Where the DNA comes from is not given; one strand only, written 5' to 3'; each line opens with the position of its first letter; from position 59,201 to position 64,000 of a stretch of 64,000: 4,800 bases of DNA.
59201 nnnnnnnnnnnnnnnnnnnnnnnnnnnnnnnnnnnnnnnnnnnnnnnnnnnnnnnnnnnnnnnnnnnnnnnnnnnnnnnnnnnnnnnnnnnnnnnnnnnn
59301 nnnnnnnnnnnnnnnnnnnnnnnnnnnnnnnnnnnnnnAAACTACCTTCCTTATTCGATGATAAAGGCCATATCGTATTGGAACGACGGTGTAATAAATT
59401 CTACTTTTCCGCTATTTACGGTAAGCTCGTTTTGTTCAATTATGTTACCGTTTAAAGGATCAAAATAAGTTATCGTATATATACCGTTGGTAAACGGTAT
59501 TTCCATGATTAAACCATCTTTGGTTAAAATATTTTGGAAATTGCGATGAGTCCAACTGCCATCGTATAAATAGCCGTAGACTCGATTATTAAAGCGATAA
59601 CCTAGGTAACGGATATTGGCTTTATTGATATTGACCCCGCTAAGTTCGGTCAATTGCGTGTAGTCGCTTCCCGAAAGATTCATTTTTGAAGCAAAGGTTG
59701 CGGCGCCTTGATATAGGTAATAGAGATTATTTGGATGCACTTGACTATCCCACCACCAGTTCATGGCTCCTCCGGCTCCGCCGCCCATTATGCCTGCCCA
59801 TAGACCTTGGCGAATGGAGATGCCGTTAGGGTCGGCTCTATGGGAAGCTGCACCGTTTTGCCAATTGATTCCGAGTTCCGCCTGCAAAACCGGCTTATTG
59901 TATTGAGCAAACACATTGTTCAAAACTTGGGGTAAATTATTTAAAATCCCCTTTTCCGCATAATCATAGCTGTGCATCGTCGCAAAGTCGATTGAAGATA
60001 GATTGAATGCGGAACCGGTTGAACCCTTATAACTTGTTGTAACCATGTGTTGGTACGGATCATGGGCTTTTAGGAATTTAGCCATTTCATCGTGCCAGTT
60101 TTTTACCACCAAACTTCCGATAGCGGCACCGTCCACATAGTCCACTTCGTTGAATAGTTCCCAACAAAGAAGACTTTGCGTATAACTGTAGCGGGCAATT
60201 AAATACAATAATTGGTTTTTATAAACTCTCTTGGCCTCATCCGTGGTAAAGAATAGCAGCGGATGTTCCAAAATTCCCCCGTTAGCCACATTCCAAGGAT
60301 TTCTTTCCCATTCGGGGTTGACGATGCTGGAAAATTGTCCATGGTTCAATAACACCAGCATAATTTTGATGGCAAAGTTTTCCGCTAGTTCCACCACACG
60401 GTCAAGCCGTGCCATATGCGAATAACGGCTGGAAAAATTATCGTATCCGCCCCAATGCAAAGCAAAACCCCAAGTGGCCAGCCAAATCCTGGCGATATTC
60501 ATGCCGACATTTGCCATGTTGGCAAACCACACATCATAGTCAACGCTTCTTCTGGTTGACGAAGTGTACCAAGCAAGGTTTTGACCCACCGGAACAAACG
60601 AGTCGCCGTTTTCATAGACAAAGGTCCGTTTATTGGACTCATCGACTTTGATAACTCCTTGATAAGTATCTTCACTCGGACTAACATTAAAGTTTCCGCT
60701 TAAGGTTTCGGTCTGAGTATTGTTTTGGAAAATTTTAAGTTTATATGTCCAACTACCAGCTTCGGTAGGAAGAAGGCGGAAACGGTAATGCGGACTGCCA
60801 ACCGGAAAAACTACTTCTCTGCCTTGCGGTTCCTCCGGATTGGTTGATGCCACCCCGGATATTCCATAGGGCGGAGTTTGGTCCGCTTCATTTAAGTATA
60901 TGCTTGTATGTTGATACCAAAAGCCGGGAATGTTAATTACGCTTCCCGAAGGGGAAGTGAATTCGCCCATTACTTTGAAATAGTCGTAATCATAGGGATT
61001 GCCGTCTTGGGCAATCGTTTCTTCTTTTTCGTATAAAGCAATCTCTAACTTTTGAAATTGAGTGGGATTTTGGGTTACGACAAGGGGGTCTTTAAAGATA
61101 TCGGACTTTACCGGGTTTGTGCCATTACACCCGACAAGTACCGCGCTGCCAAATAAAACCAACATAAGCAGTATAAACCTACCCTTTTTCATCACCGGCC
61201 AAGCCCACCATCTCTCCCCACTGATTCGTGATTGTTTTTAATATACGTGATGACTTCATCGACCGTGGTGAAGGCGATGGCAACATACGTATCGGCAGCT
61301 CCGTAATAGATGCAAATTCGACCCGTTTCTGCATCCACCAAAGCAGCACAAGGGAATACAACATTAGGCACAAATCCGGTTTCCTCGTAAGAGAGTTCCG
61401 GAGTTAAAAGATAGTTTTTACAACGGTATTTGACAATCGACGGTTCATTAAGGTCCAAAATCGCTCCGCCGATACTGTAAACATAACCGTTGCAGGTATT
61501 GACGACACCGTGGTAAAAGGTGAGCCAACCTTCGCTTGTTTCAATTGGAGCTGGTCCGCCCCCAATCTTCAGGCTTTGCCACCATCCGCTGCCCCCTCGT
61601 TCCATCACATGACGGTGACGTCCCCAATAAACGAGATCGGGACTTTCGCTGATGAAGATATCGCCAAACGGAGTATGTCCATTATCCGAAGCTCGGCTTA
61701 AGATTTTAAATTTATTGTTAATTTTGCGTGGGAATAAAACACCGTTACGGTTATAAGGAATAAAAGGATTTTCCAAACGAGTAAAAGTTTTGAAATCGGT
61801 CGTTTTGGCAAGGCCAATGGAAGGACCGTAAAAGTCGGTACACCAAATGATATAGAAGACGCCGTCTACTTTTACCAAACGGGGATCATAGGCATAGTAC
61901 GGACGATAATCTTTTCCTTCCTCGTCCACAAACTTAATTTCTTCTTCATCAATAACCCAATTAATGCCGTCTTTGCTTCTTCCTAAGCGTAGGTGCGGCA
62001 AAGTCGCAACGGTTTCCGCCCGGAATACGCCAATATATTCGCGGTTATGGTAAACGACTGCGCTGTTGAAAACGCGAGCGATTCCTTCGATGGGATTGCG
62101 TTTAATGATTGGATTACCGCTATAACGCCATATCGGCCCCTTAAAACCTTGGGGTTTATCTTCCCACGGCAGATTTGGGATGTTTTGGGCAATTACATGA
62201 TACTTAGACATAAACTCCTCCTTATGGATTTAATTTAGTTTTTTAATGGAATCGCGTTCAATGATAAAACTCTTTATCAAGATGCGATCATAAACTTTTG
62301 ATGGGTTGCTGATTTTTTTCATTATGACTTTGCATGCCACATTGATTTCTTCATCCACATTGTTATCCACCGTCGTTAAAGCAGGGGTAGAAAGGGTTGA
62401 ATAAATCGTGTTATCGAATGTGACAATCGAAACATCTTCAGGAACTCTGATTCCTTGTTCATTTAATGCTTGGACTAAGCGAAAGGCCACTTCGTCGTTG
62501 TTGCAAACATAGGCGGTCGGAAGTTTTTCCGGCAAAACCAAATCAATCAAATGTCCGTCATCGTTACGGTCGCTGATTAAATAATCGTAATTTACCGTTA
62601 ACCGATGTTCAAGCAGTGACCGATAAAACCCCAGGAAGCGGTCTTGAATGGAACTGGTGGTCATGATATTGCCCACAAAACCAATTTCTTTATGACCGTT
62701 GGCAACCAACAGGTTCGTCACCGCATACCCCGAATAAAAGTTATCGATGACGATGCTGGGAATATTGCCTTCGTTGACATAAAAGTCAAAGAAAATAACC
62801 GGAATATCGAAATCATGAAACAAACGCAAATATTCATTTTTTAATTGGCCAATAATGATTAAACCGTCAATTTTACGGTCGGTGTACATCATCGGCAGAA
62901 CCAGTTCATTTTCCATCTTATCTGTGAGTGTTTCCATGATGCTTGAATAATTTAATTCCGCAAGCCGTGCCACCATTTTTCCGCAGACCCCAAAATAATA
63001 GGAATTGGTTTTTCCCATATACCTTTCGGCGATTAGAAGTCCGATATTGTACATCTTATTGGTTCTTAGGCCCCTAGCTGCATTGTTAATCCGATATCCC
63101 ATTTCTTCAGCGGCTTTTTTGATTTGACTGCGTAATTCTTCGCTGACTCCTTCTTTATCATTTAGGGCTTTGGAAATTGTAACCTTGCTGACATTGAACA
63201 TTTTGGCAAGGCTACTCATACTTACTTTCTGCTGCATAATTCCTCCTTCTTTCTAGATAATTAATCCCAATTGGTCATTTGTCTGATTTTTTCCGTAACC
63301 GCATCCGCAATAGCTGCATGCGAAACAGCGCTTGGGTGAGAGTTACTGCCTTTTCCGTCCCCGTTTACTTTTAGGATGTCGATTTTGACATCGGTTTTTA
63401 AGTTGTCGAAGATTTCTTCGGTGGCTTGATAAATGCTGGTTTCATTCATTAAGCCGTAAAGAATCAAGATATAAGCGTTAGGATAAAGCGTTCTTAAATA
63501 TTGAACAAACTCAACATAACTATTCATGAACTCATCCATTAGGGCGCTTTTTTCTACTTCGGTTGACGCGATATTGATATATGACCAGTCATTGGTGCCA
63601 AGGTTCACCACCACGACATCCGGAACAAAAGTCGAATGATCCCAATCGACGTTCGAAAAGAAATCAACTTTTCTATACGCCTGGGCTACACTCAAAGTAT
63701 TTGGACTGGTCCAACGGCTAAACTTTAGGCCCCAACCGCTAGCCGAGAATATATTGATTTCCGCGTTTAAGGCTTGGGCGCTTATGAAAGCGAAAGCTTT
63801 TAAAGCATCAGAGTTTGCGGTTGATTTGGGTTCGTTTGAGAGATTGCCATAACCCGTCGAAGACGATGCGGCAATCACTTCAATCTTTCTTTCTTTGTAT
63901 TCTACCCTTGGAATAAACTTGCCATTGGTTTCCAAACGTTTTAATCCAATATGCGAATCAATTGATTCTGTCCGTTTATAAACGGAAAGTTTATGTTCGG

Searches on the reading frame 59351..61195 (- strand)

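Call 5: search_protein_families(library=pfam, proteins=[window:59351-61195:-], max_evalue=0.01)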
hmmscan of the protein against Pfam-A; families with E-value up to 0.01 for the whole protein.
window:59351-61195:- (614 aa): 3 families
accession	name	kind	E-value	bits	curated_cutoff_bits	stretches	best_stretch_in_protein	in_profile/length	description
PF16586.11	DUF5060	-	6.2e-08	33.2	27.2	1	45-154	3-68/70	Domain of unknown function (DUF5060)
PF00150.24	Cellulase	-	2.8e-07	30.7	23.5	1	203-448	11-243/272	Cellulase (glycosyl hydrolase family 5)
PF02836.23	Glyco_hydro_2_C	-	0.0019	17.8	21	1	322-454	107-223/302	Glycosyl hydrolases family 2, TIM barrel domain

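Call 7: search_protein_families(library=ncbifam, proteins=[window:59351-61195:-], max_evalue=0.001)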
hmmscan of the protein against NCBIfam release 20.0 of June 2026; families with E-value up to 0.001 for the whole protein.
window:59351-61195:- (614 aa): 0 families

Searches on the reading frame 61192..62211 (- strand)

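Call 5: search_protein_families(library=pfam, proteins=[window:61192-62211:-], max_evalue=0.01)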
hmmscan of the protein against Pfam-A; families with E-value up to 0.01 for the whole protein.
window:61192-62211:- (339 aa): 2 families
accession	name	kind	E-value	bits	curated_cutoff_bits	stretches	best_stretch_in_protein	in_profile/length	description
PF04041.19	Glyco_hydro_130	-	3.5e-73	246.8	26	1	10-325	4-319/320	beta-1,4-mannooligosaccharide phosphorylase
PF04616.20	Glyco_hydro_43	-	0.00095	19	32.2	0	70-125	31-85/288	Glycosyl hydrolases family 43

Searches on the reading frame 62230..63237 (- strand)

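Call 5: search_protein_families(library=pfam, proteins=[window:62230-63237:-], max_evalue=0.01)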
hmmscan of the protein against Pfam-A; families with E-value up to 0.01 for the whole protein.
window:62230-63237:- (335 aa): 4 families
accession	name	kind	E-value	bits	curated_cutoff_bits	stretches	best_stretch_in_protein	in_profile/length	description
PF13377.12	Peripla_BP_3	-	2.2e-27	96.6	26.5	1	176-330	3-166/167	Periplasmic binding protein-like domain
PF00532.27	Peripla_BP_1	-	2.1e-16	60.7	22.2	1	120-321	55-273/281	Periplasmic binding proteins and sugar binding domain of LacI family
PF00356.27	LacI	-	9.5e-10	38.6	27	1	10-49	5-44/46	Bacterial regulatory proteins, lacI family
PF13407.12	Peripla_BP_4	-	2.4e-05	24.4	35.1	1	141-277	77-219/258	Periplasmic binding protein domain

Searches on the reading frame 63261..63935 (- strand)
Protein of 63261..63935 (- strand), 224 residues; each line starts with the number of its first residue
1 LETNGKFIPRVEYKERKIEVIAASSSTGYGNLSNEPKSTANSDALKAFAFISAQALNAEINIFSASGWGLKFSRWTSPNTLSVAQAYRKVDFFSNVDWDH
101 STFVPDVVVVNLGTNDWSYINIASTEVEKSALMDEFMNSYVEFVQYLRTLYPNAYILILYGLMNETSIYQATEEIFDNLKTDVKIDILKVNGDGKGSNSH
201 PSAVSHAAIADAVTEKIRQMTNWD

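Call 5: search_protein_families(library=pfam, proteins=[window:63261-63935:-], max_evalue=0.01)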
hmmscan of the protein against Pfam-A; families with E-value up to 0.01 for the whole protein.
window:63261-63935:- (224 aa): 2 families
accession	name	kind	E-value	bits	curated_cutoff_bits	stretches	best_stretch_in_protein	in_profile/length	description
PF00657.28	Lipase_GDSL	-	1.8e-06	28.7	23.6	1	24-213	7-208/208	GDSL-like Lipase/Acylhydrolase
PF13472.12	Lipase_GDSL_2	-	6.4e-06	27.2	32.9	1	59-165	35-107/178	GDSL-like Lipase/Acylhydrolase family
